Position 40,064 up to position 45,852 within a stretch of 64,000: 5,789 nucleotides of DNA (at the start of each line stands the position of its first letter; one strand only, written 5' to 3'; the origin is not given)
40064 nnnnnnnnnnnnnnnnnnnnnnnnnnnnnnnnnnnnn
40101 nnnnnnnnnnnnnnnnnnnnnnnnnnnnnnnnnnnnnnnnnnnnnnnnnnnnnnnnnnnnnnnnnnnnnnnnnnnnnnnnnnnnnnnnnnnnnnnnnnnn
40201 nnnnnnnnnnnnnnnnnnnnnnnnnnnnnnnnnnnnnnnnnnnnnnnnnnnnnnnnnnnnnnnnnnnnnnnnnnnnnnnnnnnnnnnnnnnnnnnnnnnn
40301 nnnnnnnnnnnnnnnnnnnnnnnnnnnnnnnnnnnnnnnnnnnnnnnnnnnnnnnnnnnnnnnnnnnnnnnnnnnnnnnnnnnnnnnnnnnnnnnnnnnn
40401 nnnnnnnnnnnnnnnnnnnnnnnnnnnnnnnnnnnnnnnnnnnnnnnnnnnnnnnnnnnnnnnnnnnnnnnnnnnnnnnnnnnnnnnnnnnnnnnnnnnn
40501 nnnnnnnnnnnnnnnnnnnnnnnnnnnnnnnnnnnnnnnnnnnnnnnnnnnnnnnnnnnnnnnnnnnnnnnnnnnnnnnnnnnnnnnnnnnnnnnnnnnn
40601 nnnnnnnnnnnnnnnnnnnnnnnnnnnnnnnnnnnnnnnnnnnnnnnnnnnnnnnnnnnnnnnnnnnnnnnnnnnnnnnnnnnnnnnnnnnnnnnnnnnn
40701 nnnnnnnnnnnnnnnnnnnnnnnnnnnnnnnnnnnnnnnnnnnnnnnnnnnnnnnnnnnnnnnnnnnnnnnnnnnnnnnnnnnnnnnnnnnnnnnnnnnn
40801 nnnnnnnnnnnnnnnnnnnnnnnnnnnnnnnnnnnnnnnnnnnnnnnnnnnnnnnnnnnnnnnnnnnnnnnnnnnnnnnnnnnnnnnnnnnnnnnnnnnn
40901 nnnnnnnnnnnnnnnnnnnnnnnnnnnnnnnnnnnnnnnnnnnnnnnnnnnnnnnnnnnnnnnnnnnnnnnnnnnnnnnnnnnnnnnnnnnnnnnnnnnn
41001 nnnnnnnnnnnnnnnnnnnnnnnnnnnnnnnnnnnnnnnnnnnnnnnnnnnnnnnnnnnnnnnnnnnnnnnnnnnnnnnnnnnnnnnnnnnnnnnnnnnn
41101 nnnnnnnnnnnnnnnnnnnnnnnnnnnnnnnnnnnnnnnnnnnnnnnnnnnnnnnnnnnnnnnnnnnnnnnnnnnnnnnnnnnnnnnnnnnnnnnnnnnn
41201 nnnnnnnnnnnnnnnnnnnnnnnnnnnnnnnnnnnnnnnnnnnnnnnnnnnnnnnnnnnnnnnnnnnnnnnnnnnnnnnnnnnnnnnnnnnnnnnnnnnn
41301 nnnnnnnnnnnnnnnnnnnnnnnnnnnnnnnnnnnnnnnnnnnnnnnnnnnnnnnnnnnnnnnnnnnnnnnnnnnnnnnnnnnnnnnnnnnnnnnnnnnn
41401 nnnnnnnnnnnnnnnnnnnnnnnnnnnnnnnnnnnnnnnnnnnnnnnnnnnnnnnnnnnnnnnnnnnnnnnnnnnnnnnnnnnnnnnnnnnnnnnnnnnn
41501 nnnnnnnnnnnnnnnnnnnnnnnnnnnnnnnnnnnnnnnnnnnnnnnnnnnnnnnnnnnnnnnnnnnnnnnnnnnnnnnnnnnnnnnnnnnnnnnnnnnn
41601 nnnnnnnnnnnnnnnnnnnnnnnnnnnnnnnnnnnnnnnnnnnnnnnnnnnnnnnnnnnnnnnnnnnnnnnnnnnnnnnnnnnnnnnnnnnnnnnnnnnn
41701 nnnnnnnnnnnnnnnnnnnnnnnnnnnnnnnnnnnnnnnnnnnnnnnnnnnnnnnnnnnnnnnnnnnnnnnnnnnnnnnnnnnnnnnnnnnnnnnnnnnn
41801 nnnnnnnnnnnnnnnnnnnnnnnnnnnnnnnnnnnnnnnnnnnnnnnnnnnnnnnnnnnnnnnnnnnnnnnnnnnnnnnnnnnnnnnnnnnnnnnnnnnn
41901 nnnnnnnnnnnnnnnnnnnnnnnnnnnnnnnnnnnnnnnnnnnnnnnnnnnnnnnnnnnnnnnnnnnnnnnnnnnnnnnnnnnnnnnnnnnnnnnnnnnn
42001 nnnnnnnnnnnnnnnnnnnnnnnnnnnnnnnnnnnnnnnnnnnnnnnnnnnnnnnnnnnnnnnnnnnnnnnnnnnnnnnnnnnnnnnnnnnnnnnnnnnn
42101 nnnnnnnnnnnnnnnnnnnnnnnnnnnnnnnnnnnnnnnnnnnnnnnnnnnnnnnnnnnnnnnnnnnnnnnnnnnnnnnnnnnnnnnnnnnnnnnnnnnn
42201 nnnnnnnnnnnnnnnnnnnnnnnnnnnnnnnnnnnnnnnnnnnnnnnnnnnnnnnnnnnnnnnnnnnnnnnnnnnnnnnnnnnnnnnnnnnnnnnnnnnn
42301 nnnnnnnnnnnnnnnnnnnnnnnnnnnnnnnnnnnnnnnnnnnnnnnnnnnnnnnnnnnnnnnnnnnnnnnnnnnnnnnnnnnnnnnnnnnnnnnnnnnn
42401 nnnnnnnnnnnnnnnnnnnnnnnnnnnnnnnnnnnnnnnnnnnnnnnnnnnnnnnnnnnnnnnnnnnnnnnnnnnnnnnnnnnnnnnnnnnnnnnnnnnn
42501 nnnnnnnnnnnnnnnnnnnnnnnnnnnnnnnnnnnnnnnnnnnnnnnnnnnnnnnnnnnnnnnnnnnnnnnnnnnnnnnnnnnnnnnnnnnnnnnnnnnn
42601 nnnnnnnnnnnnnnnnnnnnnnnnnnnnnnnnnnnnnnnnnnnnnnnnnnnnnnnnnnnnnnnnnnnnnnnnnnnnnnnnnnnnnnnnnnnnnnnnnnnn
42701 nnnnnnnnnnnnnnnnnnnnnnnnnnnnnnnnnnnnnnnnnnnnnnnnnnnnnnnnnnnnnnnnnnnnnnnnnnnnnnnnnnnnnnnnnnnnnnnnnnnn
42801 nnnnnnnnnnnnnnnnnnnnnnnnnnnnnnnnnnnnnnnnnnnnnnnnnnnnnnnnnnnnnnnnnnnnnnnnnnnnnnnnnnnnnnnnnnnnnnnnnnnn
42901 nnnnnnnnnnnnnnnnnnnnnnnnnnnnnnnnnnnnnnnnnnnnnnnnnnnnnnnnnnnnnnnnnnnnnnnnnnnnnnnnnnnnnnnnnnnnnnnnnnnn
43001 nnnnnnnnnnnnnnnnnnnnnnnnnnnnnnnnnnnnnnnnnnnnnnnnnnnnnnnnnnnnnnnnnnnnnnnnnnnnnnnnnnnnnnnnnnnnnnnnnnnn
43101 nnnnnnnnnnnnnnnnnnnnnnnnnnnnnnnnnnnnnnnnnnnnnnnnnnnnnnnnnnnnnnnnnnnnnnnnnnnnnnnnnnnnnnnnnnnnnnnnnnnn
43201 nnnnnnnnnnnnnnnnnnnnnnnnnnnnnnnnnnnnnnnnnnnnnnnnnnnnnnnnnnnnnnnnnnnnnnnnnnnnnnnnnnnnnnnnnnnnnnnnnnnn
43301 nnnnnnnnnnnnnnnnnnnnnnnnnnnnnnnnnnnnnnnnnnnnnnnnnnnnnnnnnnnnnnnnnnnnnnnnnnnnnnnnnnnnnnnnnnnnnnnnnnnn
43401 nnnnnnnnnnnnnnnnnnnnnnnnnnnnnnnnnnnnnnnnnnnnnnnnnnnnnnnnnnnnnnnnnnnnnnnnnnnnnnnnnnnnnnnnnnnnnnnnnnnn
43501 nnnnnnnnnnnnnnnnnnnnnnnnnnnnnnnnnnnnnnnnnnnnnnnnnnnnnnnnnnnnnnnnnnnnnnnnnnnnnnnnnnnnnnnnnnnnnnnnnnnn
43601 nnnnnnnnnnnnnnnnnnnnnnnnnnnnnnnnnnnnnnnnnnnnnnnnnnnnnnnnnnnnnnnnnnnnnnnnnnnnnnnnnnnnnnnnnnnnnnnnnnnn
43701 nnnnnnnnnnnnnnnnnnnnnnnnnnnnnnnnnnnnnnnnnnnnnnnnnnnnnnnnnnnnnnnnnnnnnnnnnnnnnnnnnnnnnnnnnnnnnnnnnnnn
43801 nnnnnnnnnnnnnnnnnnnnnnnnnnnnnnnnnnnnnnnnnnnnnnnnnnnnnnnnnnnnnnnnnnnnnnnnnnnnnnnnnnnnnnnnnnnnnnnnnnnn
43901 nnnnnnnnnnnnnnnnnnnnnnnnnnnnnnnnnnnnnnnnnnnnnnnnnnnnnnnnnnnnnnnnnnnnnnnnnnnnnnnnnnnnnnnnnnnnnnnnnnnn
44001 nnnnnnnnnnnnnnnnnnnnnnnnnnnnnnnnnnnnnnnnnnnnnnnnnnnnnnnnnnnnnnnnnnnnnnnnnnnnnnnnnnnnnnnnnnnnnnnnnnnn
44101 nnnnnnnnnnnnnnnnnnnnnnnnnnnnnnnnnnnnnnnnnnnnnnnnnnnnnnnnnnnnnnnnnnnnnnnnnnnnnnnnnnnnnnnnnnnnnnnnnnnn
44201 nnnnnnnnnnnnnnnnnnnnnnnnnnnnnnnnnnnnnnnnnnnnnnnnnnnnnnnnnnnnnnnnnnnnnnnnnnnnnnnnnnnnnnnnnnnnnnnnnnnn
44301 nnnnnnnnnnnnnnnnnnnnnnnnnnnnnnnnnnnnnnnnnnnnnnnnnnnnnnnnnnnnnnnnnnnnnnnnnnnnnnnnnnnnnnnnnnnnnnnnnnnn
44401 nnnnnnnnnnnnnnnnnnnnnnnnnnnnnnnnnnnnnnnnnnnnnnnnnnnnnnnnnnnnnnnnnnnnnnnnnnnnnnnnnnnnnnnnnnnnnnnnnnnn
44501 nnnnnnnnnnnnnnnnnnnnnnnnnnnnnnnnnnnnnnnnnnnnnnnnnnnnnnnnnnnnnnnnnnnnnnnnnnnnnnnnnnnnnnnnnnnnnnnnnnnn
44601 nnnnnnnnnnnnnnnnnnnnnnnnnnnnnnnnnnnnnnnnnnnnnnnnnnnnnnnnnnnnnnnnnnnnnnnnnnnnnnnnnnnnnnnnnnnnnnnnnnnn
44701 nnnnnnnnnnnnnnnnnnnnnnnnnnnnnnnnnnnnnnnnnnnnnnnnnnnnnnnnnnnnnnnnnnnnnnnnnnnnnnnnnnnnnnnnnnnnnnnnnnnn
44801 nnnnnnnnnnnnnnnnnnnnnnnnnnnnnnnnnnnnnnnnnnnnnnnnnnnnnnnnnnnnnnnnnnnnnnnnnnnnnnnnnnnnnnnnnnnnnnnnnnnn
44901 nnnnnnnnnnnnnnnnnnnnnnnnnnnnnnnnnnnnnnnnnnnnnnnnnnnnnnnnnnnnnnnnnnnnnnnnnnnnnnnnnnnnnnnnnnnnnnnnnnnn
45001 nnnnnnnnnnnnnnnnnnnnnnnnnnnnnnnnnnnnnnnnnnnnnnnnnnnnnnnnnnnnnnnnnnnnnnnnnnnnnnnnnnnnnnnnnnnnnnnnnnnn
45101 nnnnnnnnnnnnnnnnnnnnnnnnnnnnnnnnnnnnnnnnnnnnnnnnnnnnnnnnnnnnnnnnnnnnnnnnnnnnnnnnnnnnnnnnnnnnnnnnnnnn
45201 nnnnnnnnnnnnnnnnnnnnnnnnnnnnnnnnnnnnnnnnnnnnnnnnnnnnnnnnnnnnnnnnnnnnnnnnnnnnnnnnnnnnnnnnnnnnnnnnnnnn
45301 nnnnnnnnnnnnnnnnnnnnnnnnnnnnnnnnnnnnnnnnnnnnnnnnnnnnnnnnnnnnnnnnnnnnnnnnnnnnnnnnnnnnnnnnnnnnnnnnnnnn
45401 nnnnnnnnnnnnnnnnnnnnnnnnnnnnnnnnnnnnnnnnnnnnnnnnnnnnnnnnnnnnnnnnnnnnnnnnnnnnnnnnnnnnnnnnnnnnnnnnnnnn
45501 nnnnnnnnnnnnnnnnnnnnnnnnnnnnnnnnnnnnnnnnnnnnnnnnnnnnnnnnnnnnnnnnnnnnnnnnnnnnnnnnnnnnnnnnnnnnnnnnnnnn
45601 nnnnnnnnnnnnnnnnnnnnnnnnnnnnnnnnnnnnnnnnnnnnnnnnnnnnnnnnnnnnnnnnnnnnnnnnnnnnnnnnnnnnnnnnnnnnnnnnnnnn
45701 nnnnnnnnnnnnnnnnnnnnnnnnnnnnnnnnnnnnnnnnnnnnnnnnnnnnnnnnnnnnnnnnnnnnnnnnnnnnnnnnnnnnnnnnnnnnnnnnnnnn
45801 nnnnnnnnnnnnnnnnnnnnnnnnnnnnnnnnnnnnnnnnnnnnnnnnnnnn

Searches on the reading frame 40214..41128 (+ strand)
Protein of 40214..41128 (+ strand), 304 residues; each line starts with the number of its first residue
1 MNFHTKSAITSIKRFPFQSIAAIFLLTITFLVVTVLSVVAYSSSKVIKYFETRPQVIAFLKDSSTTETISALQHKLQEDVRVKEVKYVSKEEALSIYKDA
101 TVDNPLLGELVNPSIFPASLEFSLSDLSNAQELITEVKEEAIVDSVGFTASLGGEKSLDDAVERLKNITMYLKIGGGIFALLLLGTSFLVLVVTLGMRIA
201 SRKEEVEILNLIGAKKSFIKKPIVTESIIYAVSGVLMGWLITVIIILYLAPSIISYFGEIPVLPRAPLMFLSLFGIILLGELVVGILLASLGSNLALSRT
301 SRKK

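Call 8: search_protein_families(library=pfam, proteins=[window:40214-41128:+], max_evalue=0.001)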
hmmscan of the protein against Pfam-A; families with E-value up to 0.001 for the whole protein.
window:40214-41128:+ (304 aa): 2 families
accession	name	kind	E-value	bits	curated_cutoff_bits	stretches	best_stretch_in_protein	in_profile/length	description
PF18075.7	FtsX_ECD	-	3.4e-13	50.4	23.5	1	55-146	2-96/96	FtsX extracellular domain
PF02687.27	FtsX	-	4.1e-11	43.4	25.5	1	178-286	2-110/120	FtsX-like permease C-terminal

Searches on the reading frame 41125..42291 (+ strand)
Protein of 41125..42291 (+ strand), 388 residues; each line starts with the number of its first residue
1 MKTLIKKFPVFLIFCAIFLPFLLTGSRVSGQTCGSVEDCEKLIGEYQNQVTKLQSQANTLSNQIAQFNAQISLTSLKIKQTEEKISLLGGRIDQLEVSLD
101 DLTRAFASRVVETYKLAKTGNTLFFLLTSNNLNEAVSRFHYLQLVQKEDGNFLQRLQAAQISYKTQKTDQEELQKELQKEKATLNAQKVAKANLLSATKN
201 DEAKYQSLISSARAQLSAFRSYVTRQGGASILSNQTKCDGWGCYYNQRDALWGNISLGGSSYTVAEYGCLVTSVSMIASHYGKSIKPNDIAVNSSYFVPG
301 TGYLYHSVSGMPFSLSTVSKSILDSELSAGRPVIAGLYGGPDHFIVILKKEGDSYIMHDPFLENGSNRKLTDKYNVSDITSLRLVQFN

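Call 8: search_protein_families(library=pfam, proteins=[window:41125-42291:+], max_evalue=0.001)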
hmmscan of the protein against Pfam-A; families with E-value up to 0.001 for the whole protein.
window:41125-42291:+ (388 aa): 2 families
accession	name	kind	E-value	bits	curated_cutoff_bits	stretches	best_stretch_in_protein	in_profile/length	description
PF13529.12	Peptidase_C39_2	-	7e-08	33.6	24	1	244-298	5-45/143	Peptidase_C39 like family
PF03412.21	Peptidase_C39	-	4.8e-06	26.9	22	1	264-365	8-108/133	Peptidase C39 family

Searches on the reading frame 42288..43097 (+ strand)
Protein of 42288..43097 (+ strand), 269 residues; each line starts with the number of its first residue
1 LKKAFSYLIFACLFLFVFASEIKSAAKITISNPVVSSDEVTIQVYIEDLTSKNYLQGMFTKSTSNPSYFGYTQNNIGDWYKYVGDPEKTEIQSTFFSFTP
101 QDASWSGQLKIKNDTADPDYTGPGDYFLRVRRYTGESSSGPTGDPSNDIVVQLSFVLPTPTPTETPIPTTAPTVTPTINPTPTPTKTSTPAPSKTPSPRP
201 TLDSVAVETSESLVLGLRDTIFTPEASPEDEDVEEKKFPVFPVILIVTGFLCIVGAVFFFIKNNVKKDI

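Call 8: search_protein_families(library=pfam, proteins=[window:42288-43097:+], max_evalue=0.001)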
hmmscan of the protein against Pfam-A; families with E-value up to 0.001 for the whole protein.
window:42288-43097:+ (269 aa): 0 families

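Call 54: search_protein_families(library=ncbifam, proteins=[window:42288-43097:+], max_evalue=0.00001)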
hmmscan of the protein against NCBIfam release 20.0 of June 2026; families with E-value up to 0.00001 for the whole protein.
window:42288-43097:+ (269 aa): 0 families

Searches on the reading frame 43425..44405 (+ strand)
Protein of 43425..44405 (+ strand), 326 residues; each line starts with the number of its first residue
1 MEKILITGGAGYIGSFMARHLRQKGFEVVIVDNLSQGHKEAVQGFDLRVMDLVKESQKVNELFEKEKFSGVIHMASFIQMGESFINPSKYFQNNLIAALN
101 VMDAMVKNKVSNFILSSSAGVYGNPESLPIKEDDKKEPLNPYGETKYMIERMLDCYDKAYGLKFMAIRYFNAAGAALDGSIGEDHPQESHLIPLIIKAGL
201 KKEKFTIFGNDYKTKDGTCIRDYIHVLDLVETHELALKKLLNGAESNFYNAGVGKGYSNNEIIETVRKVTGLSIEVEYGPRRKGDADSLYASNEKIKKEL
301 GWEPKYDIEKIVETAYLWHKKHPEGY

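Call 8: search_protein_families(library=pfam, proteins=[window:43425-44405:+], max_evalue=0.001)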
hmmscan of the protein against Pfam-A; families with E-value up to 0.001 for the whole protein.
window:43425-44405:+ (326 aa): 10 families
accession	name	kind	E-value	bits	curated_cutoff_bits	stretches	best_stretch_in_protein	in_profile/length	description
PF16363.11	GDP_Man_Dehyd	-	6.3e-53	180.8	27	1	5-313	1-330/332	GDP-mannose 4,6 dehydratase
PF01370.27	Epimerase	-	2.2e-51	175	20.9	1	4-252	1-240/240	NAD dependent epimerase/dehydratase family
PF02719.21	Polysacc_synt_2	-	1.4e-13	51.2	20.2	1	4-175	1-174/293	Polysaccharide biosynthesis protein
PF04321.23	RmlD_sub_bind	-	1.1e-12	48.1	27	1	3-153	2-136/287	RmlD substrate binding domain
PF01073.25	3Beta_HSD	-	1.4e-10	41.2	22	1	5-242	1-234/280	3-beta hydroxysteroid dehydrogenase/isomerase family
PF05368.20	NmrA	-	7.3e-07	29.5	27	1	2-153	3-134/298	NmrA-like family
PF13460.12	NAD_binding_10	-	1.8e-06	28.4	27.2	1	8-153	1-131/184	NAD(P)H-binding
PF08659.16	KR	-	5.4e-05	23.6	22.6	1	4-126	3-145/180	KR domain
PF00106.31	adh_short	-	0.00061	19.8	26.6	0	3-43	2-42/195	short chain dehydrogenase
PF07993.18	NAD_binding_4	-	0.00064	19.4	20.1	0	65-183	86-218/258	Male sterility protein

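Call 54: search_protein_families(library=ncbifam, proteins=[window:43425-44405:+], max_evalue=0.00001)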
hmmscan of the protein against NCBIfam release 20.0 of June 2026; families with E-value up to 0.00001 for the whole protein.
window:43425-44405:+ (326 aa): 22 families
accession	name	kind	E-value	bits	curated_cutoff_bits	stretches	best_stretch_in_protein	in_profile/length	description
TIGR01179.1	galE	equivalog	1.1e-118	395.9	262.3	1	3-325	1-331/332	UDP-glucose 4-epimerase GalE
NF007956.0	PRK10675.1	subfamily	4.2e-71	239.8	394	1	3-326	2-336/338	UDP-glucose 4-epimerase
TIGR01181.1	dTDP_gluc_dehyt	equivalog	4.1e-37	128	365.1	1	3-322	1-314/321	dTDP-glucose 4,6-dehydratase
TIGR02197.1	heptose_epim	equivalog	2e-36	125.8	274.6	1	4-280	1-270/316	ADP-glyceromanno-heptose 6-epimerase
TIGR04180.1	EDH_00030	hypoth_equivalog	2.6e-28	98.9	475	1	4-307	1-297/297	NAD-dependent 4,6-dehydratase LegB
NF011728.1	PRK15181.1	equivalog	3.1e-23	82.3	760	1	3-319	17-337/348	Vi polysaccharide biosynthesis UDP-N-acetylglucosaminuronic acid C-4 epimerase TviC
TIGR02622.1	CDP_4_6_dhtase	equivalog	8.2e-23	81.1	278.45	1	2-321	5-332/352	CDP-glucose 4,6-dehydratase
NF047922.1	GDPFucSynFcl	equivalog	4.4e-20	72.3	500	1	2-322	3-304/308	GDP-L-fucose synthase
NF007490.0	PRK10084.1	subfamily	1.7e-16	60.2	649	1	3-319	2-334/361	dTDP-glucose 4,6-dehydratase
NF008360.0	PRK11150.1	equivalog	7.3e-16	58.2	452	1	4-269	2-253/310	ADP-glyceromanno-heptose 6-epimerase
NF007582.0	PRK10217.1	equivalog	6.7e-14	51.7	698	1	1-269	1-269/355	dTDP-glucose 4,6-dehydratase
NF043036.1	ErythonDh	equivalog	5.2e-12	45.6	325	1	3-157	2-164/321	D-erythronate dehydrogenase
TIGR01472.1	gmd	equivalog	2.7e-11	43.3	415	1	5-313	4-332/342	GDP-mannose 4,6-dehydratase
NF042423.1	oxyalk_red_Shew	equivalog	4.3e-11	42.5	580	1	2-227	9-219/331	2-alkyl-3-oxoalkanoate reductase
NF008872.0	PRK11908.1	equivalog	1.4e-10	40.8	294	1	1-318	1-334/349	bifunctional UDP-4-keto-pentose/UDP-xylose synthase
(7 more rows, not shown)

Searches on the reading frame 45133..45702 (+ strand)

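Call 8: search_protein_families(library=pfam, proteins=[window:45133-45702:+], max_evalue=0.001)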
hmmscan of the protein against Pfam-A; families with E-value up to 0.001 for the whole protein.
window:45133-45702:+ (189 aa): 1 family
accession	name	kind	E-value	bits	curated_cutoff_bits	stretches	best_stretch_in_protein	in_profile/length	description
PF04203.18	Sortase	-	3.2e-16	59.6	26.6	1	74-187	6-124/125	Sortase domain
